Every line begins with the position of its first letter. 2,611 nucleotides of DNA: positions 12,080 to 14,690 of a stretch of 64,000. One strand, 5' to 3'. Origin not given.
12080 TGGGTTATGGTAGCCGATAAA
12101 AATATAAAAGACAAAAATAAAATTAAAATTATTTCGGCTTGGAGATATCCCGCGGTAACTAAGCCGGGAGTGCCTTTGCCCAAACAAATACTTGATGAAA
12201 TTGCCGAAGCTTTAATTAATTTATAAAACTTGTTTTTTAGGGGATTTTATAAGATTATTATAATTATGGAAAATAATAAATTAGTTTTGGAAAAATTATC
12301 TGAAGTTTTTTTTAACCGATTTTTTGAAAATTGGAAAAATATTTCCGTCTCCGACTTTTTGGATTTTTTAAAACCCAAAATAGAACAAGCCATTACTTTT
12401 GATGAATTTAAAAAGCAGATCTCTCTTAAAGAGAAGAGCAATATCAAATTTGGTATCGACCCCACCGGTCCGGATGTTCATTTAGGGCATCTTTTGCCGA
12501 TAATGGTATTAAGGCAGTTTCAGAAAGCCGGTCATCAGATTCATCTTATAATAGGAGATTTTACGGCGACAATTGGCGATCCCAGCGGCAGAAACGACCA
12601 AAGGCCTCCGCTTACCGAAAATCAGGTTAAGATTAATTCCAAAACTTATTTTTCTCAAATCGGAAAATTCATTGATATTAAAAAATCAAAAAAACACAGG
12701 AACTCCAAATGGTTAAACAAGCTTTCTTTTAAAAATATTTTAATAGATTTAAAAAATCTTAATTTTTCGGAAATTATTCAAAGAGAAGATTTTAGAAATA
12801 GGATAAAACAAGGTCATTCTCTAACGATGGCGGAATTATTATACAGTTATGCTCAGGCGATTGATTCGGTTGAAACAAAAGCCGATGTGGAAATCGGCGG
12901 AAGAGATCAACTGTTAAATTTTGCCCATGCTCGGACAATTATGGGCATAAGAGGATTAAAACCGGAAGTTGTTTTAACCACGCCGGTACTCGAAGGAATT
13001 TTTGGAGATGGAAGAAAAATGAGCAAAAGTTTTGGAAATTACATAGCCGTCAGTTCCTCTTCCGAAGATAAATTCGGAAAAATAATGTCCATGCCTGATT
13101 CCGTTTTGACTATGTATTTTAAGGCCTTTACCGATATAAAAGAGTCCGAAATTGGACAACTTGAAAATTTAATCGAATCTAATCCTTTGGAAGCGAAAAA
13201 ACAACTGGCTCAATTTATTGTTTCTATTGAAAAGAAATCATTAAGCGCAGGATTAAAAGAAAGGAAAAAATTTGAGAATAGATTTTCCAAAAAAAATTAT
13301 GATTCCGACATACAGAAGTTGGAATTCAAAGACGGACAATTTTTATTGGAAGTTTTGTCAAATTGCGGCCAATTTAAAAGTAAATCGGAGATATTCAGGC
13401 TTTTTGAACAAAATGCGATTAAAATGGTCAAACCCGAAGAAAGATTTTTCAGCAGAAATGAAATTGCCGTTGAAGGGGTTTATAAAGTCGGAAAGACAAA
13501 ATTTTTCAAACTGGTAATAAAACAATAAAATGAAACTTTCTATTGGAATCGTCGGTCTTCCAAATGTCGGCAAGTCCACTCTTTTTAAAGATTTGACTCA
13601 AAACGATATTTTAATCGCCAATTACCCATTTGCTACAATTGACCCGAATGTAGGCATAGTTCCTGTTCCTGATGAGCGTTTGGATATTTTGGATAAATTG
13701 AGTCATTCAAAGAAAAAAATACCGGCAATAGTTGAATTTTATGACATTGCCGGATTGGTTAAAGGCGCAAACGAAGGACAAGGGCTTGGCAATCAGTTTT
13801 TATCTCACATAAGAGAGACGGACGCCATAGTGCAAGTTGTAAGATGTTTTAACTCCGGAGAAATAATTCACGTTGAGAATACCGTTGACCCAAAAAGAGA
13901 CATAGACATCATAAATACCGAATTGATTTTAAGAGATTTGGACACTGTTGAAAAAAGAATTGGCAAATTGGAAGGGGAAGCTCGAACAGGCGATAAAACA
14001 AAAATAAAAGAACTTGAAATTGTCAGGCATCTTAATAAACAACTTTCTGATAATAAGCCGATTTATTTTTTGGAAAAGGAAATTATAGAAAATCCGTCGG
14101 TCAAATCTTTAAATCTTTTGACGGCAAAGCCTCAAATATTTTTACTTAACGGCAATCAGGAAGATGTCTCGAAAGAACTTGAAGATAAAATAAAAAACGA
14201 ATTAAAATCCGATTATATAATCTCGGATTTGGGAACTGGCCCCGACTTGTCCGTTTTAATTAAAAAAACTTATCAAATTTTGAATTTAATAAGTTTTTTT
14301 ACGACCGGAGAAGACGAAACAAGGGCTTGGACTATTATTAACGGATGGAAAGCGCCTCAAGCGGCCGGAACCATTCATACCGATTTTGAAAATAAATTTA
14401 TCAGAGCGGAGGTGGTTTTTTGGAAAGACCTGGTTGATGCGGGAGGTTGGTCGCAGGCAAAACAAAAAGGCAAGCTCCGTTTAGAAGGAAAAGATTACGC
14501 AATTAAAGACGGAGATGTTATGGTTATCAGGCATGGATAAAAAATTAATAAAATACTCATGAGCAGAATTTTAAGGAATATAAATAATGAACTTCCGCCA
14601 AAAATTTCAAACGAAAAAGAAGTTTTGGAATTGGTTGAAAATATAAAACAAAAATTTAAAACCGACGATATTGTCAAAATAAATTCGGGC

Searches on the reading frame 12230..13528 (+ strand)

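Call 45: search_protein_families(library=pfam, proteins=[window:12230-13528:+], max_evalue=0.0001)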
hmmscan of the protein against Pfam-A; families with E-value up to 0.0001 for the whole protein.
window:12230-13528:+ (432 aa): 1 family
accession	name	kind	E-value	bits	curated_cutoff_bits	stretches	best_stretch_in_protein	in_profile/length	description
PF00579.31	tRNA-synt_1b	-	1.2e-58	199.2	21.1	1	68-336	4-277/292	tRNA synthetases class I (W and Y)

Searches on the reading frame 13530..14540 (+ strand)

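Call 45: search_protein_families(library=pfam, proteins=[window:13530-14540:+], max_evalue=0.0001)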
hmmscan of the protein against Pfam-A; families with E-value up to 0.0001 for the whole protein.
window:13530-14540:+ (336 aa): 3 families
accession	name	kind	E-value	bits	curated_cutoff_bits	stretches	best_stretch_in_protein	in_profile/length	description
PF06071.19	YchF-GTPase_C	-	1.8e-35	121.4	27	1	253-334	1-82/84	Protein of unknown function (DUF933)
PF01926.29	MMR_HSR1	-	1.9e-20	73.5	21.9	1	5-112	2-89/113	50S ribosome-binding GTPase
PF02421.24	FeoB_N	-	4.2e-08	33.3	27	1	5-55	3-53/156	Ferrous iron transport protein B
